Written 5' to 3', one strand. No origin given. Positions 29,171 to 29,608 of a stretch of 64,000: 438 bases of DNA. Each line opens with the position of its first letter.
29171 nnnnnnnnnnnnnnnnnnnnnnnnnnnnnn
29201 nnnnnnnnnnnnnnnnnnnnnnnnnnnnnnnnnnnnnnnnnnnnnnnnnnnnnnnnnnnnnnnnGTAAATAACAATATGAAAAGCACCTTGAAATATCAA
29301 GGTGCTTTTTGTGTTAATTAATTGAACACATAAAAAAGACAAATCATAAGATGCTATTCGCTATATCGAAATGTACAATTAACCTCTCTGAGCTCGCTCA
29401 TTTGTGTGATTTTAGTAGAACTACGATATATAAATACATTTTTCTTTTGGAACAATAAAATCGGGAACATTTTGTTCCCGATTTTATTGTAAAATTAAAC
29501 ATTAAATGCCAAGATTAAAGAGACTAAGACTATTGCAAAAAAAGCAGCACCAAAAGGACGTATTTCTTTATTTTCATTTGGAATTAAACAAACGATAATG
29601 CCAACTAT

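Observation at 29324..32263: AT-rich 2.9-kb insertion bounded by a 24-nt direct repeat that splits a bidirectional terminator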

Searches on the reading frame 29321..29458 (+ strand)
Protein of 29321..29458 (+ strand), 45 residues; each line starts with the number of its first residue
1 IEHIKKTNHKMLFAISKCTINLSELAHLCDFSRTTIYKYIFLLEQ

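Call 32: search_protein_families(library=ncbifam, proteins=[window:29321-29458:+], max_evalue=0.1)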
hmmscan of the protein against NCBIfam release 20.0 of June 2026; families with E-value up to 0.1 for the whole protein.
window:29321-29458:+ (45 aa): 0 families

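Call 51: find_homologous_proteins(query=A3, max_evalue=10)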
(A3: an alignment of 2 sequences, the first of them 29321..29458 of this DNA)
Query A3 (2 sequences) (45 aa, profile of the alignment): 25 proteins with E <= 10 among 27 candidates.
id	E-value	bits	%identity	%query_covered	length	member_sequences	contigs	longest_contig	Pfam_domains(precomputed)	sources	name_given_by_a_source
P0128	1.5e-17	81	76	56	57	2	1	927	-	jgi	jgi:predicted AAA+ superfamily ATPase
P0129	2.0e-16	77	68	69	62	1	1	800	PF13551.13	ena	-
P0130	2.9e-16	77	63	71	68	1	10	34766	PF13551.13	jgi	-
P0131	4.3e-16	76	61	69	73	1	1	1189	-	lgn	-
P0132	5.9e-16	76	61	69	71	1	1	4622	-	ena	-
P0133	1.3e-15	75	72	56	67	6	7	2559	-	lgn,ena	-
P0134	1.3e-15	75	80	56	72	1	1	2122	-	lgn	-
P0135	2.3e-15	74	68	56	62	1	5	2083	-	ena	-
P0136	3.3e-15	73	68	56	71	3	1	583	-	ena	-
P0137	3.6e-15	73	49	96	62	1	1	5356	-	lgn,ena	-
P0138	3.9e-15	73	68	56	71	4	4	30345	-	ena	-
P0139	5.2e-15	73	73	58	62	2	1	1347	PF13518.13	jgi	-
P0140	2.1e-14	71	68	56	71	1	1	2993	-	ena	-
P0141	3.4e-14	70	58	69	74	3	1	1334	-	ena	-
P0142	5.2e-14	69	76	56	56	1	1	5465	PF13551.13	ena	-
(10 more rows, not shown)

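Call 54: find_encoding_contigs(protein=P0130, flank=6000, max_places=5)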
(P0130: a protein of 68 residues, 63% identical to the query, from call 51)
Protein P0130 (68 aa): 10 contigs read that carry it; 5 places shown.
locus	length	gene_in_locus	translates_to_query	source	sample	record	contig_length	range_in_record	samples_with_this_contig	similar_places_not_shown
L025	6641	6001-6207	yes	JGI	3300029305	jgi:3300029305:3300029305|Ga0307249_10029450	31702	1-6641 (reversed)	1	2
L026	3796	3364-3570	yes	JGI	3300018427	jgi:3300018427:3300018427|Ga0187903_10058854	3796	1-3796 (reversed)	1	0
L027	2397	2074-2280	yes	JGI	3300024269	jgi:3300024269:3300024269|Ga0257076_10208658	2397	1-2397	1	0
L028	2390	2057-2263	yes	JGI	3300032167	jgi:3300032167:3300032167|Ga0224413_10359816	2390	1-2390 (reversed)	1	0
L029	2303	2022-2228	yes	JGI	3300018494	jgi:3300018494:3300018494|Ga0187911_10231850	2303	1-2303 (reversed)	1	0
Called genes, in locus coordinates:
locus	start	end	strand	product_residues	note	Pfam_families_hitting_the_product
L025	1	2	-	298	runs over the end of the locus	PF00781:DAGK_cat, PF19279:YegS_C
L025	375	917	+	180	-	-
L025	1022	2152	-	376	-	PF22020:RlmL_1st, PF02926:THUMP, PF01170:UPF0020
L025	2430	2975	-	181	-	PF02677:QueH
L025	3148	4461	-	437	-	PF00919:UPF0004, PF04055:Radical_SAM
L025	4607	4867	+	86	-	-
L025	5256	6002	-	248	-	PF00753:Lactamase_B (weak), PF12706:Lactamase_B_2, PF23023:Anti-Pycsar_Apyc1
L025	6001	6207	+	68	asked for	PF13551:HTH_29 (weak)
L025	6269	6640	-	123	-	?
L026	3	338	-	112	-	?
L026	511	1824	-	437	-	PF00919:UPF0004, PF04055:Radical_SAM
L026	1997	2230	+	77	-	-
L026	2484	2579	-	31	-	-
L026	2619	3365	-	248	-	PF00753:Lactamase_B (weak), PF12706:Lactamase_B_2, PF23023:Anti-Pycsar_Apyc1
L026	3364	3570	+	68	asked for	PF13551:HTH_29 (weak)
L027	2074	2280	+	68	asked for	PF13551:HTH_29 (weak)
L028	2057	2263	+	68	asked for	PF13551:HTH_29 (weak)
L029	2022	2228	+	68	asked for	PF13551:HTH_29 (weak)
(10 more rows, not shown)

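Call 55: find_encoding_contigs(protein=P0138, flank=6000, max_places=4)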
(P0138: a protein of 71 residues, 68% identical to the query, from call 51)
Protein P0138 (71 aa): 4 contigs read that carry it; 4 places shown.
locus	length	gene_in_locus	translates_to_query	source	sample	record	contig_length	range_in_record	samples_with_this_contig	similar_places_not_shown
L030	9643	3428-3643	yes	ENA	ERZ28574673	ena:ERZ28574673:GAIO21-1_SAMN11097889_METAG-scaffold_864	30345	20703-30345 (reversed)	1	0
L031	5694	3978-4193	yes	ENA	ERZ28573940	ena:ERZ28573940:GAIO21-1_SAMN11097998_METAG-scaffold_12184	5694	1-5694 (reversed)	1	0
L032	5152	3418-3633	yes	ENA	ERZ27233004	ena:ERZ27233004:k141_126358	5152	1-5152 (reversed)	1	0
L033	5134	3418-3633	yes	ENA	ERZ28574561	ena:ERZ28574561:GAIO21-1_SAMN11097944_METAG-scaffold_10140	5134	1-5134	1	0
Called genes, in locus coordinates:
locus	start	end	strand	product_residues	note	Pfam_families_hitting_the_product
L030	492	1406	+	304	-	PF07726:AAA_3 (weak), PF07728:AAA_5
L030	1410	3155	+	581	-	-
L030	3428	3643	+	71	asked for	-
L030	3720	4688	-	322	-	-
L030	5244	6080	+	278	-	PF17746:SfsA_N, PF03749:SfsA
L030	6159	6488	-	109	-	-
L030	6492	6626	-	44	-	PF00301:Rubredoxin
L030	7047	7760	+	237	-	PF01381:HTH_3, PF12844:HTH_19, PF13443:HTH_26 (faint), PF13560:HTH_31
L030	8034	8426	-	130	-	PF19524:DUF6054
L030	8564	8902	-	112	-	-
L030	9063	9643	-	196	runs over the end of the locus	PF21349:RUBY_RBDX, PF02915:Rubrerythrin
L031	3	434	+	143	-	?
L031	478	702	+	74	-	-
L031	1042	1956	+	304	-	PF07726:AAA_3 (weak), PF07728:AAA_5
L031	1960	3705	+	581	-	-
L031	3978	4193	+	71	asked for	-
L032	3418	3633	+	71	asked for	-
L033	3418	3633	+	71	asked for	-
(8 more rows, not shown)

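Call 58: search_solved_structures(query=A4, max_evalue=1, show_alignments=2)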
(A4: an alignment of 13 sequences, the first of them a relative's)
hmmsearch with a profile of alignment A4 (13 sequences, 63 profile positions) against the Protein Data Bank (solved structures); distinct sequences matched with E-value up to 1: 6.
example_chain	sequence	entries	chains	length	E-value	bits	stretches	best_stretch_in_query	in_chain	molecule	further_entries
6jlh_A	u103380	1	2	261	0.02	18.4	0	18-45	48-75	Secretagogin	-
2be4_A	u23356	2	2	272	0.022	18.3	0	18-45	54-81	hypothetical protein LOC449832 | Protein Zgc:100843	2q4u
8bav_C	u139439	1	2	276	0.13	15.8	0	17-44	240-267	Secretagogin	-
8bbj_C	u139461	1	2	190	0.13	15.8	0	15-46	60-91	Secretagogin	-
8ban_C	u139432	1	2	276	0.23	15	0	15-46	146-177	Secretagogin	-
1uxc_A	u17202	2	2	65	0.61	13.6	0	40-53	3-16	FRUCTOSE REPRESSOR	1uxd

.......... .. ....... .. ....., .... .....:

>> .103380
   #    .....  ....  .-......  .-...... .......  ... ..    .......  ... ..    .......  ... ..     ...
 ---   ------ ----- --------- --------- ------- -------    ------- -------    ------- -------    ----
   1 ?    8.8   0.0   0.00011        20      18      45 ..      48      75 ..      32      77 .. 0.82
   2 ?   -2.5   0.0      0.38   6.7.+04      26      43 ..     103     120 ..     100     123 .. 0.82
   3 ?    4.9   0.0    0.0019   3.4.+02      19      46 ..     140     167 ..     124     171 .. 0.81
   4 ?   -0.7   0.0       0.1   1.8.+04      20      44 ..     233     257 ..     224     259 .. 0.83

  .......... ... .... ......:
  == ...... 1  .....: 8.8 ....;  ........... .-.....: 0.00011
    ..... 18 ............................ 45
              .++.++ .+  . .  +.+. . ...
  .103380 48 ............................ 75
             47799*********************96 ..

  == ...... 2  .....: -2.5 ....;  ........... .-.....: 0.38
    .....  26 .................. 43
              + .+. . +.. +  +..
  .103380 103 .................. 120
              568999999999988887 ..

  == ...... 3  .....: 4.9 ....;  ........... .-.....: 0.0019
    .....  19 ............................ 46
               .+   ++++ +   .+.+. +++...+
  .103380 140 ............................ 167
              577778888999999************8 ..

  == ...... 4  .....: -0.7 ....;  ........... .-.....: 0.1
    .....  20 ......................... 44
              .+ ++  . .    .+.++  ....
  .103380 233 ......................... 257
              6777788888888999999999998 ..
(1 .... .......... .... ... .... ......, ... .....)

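Call 59: search_protein_families(library=pfam, alignment_id=A4, max_evalue=1)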
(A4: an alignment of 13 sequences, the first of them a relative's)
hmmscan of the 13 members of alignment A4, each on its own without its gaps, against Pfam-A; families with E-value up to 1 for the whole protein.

A. member 1, P0131 (73 aa): 21 families
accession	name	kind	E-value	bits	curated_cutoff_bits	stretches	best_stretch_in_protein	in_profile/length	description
PF08279.18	HTH_11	-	3.4e-05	24.1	25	1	44-71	14-41/55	HTH domain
PF13551.12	HTH_29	-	3.6e-05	24.2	28.1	1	42-67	9-34/64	Winged helix-turn helix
PF13412.12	HTH_24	-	0.00059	19.8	21.9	1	42-70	14-42/48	Winged helix-turn-helix DNA-binding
PF13635.12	DUF4143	-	0.0011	19.2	28.1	1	34-72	19-57/160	Domain of unknown function (DUF4143)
PF13518.12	HTH_28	-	0.002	18.6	25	1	41-70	9-37/52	Helix-turn-helix domain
PF12728.13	HTH_17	-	0.0027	18.4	27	1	46-67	2-23/51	Helix-turn-helix domain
PF02796.21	HTH_7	-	0.0036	17.8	23.8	1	41-66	18-42/45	Helix-turn-helix domain of resolvase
PF01978.25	TrmB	-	0.0041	17.4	25.6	1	42-70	19-47/68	Sugar-specific transcriptional regulator TrmB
PF22554.1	Chap-C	-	0.0065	17.6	27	1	40-70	15-45/91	TY-Chap C-terminal domain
PF13384.12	HTH_23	-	0.008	16.4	24.6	1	41-67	14-39/50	Homeodomain-like domain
PF13730.12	HTH_36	-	0.0082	16.4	25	1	41-70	19-50/55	Helix-turn-helix domain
PF09339.16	HTH_IclR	-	0.012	15.8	22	1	43-70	16-43/52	IclR helix-turn-helix domain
PF12840.13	HTH_20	-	0.017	15.5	27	1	46-70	19-43/51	Helix-turn-helix domain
PF13309.12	HTH_22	-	0.03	14.8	29.6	1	48-66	44-62/63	HTH domain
PF01022.26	HTH_5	-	0.045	14.1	22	1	43-70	13-40/47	Bacterial regulatory protein, arsR family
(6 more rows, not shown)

B. families by the number of members that match (of 13 scanned): 30 families (the first 25 are shown)
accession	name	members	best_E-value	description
PF13551.12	HTH_29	13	5.8e-06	Winged helix-turn helix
PF08279.18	HTH_11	13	1.7e-05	HTH domain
PF13518.12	HTH_28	13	3.9e-05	Helix-turn-helix domain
PF02796.21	HTH_7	12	0.00059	Helix-turn-helix domain of resolvase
PF13635.12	DUF4143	12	0.00076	Domain of unknown function (DUF4143)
PF12728.13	HTH_17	12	0.0015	Helix-turn-helix domain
PF13412.12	HTH_24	11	0.00018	Winged helix-turn-helix DNA-binding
PF09339.16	HTH_IclR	11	0.0002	IclR helix-turn-helix domain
PF13730.12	HTH_36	11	0.00098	Helix-turn-helix domain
PF01381.28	HTH_3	10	0.0013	Helix-turn-helix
PF13384.12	HTH_23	10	0.0028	Homeodomain-like domain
PF01978.25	TrmB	10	0.0041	Sugar-specific transcriptional regulator TrmB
PF22554.1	Chap-C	7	0.0065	TY-Chap C-terminal domain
PF12840.13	HTH_20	6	0.012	Helix-turn-helix domain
PF01047.28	MarR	6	0.015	MarR family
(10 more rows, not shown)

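Call 60: search_dna_similar(query=P0132, collection=plasmids, mode=protein, max_evalue=0.001, max_rows=15)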
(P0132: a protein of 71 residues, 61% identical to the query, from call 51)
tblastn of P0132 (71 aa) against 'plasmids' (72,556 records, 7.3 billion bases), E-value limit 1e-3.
Records with a match: 143; places in all: 148; records where one place covers at least 80% of the query: 143.
Best place of each record, by identity: 60-80% 2; <60% 141.
By first word of the organism name: Bacillus 73; Clostridium 36; Escherichia 6; Staphylococcus 5; Priestia 3; Streptomyces 3; Shewanella 3; Terrisporobacter 2; Natranaerobius 2; Hymenobacter 2; and 7 more.
By predicted mobility (MOB-suite, as given by PLSDB): non-mobilizable 81; conjugative 41; mobilizable 21.
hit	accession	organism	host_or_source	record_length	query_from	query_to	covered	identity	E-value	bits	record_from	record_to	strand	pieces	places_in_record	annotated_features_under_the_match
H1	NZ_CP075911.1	Clostridium perfringens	soil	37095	1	70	99%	62.9%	1e-25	103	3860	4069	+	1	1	recombinase family protein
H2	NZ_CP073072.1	Clostridium perfringens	bovine,Intestinal contents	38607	1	70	99%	62.9%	2e-25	103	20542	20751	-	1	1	recombinase family protein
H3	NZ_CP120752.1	Clostridium perfringens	Hospital wastewater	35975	1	70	99%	51.4%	2e-21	92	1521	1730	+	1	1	recombinase family protein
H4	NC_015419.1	Clostridium botulinum BKT015925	-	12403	1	71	100%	50.0%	8e-9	83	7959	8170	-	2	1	recombinase family protein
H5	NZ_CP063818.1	Clostridium botulinum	Mink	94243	1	71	100%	46.5%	7e-15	74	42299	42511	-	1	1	recombinase family protein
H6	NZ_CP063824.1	Clostridium botulinum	Ham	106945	1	71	100%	46.5%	7e-15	74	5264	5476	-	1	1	recombinase family protein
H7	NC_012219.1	Clostridium botulinum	-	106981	1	71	100%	46.5%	7e-15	74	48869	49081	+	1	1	recombinase family protein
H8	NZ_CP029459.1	Clostridium novyi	swine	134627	1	71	100%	46.5%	7e-15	74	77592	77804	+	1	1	recombinase family protein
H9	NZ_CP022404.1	Clostridium botulinum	infant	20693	1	71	100%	46.5%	3e-14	72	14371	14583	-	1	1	recombinase family protein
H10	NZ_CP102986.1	Terrisporobacter petrolearius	cell culture,petroleum reservoir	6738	1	71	100%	43.8%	4e-15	74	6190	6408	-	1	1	none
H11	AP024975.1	Clostridium perfringens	Homo sapiens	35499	1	71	100%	39.4%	2e-11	64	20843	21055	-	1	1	resolvase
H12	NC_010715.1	Natranaerobius thermophilus JW/NM-WN-LF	-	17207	2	70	97%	39.1%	4e-8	54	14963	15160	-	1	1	recombinase family protein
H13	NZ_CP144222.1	Natranaerobius thermophilus JW/NM-WN-LF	-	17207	2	70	97%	39.1%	4e-8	54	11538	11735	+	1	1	recombinase family protein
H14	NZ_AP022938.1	Bacillus cereus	-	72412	2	64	89%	39.7%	2e-4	44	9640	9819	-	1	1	recombinase family protein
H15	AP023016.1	Bacillus cereus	-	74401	2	64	89%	39.7%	2e-4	44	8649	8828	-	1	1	res: DNA recombinase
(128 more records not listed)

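Call 62: get_annotated_region(hit=H1, flank=2500)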
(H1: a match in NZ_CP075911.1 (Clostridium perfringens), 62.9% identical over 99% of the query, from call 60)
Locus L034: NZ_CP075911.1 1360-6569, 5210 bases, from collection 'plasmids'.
description: Clostridium perfringens strain CPM 77b plasmid pCPCPM77b_3
organism: Clostridium perfringens (NCBI taxid 1502)
taxonomy: Bacteria; Bacillota; Clostridia; Eubacteriales; Clostridiaceae; Clostridium; Clostridium perfringens
host: -; source: soil; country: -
typing (MOB-suite, as given by PLSDB): non-mobilizable
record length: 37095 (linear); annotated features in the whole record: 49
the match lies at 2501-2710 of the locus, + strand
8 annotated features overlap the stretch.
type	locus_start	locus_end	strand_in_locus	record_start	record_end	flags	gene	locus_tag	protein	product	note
CDS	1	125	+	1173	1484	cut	-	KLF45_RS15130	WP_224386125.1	hypothetical protein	-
CDS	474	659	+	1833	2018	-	-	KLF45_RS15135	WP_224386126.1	hypothetical protein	-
CDS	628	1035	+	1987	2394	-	-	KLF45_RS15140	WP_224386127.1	type II toxin-antitoxin system PemK/MazF family toxin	-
CDS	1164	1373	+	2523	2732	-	-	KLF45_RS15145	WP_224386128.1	hypothetical protein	-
CDS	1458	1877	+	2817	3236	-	-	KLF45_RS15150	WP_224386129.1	helix-turn-helix domain-containing protein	-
CDS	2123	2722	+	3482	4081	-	-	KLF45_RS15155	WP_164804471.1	recombinase family protein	GO:0006310 - DNA recombination [Evidence IEA]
CDS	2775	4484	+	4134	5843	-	-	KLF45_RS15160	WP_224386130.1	terminase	-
CDS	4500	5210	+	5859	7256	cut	-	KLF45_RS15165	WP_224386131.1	phage portal protein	-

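Call 65: search_protein_families(library=pfam, proteins=[L034:2123-2722:+])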
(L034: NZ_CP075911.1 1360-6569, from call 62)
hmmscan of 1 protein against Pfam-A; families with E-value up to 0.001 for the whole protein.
L034:2123-2722:+ (199 aa): 3 families
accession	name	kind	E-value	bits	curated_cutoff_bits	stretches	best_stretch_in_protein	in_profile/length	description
PF00239.26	Resolvase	-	5.8e-36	124.2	23.3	1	4-144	3-144/145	Resolvase, N terminal domain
PF08279.18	HTH_11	-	2.8e-05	24.3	25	0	169-197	13-41/55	HTH domain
PF02796.21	HTH_7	-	0.00076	20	23.8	0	166-192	17-42/45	Helix-turn-helix domain of resolvase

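Call 77: search_protein_families(library=padloc, proteins=[L030:1410-3155:+, L030:492-1406:+], max_evalue=0.01)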
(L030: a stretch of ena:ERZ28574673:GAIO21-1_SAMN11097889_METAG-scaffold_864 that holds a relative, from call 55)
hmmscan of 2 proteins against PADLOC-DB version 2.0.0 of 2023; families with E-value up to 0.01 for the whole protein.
L030:1410-3155:+ (581 aa): 0 families

L030:492-1406:+ (304 aa): 0 families

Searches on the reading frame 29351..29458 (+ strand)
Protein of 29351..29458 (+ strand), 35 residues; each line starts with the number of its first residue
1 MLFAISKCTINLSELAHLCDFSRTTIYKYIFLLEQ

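Call 7: search_protein_families(library=pfam, proteins=[window:29351-29458:+], max_evalue=0.1)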
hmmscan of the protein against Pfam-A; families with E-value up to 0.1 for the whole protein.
window:29351-29458:+ (35 aa): 6 families
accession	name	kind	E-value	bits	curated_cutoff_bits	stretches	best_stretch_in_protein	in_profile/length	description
PF08279.18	HTH_11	-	0.0031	17.8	25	1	9-34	15-40/55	HTH domain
PF13730.12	HTH_36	-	0.011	15.9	25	1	8-35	24-51/55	Helix-turn-helix domain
PF13551.12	HTH_29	-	0.018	15.6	28.1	1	11-32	14-35/64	Winged helix-turn helix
PF12728.13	HTH_17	-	0.036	14.8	27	1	11-30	3-22/51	Helix-turn-helix domain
PF13518.12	HTH_28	-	0.075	13.6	25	1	4-30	9-33/52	Helix-turn-helix domain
PF02796.21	HTH_7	-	0.077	13.6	23.8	0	13-29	25-41/45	Helix-turn-helix domain of resolvase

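Call 8: search_protein_families(library=padloc, proteins=[window:29351-29458:+], max_evalue=0.1)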
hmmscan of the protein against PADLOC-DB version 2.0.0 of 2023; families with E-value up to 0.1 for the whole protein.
window:29351-29458:+ (35 aa): 3 families
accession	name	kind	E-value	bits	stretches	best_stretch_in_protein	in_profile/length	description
PDLC04789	PDC-S01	-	0.0029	14.7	1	9-35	213-239/375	-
PDLC04133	mad1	-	0.021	13.1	1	10-30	6-26/60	mads_1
PDLC01457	WYL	-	0.027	12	1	2-30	12-39/229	"CAS-I,CAS-II,CAS-III,CAS-IV,CAS-V,CAS-VI; associated_signaling"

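Call 9: search_protein_families(library=phrogs, proteins=[window:29351-29458:+], max_evalue=0.1)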
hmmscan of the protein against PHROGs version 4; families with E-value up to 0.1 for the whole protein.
window:29351-29458:+ (35 aa): 1 family
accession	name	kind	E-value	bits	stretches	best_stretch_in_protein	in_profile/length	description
phrog_186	-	DNA, RNA and nucleotide metabolism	0.029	15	1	7-35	60-88/308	DnaD-like helicase loader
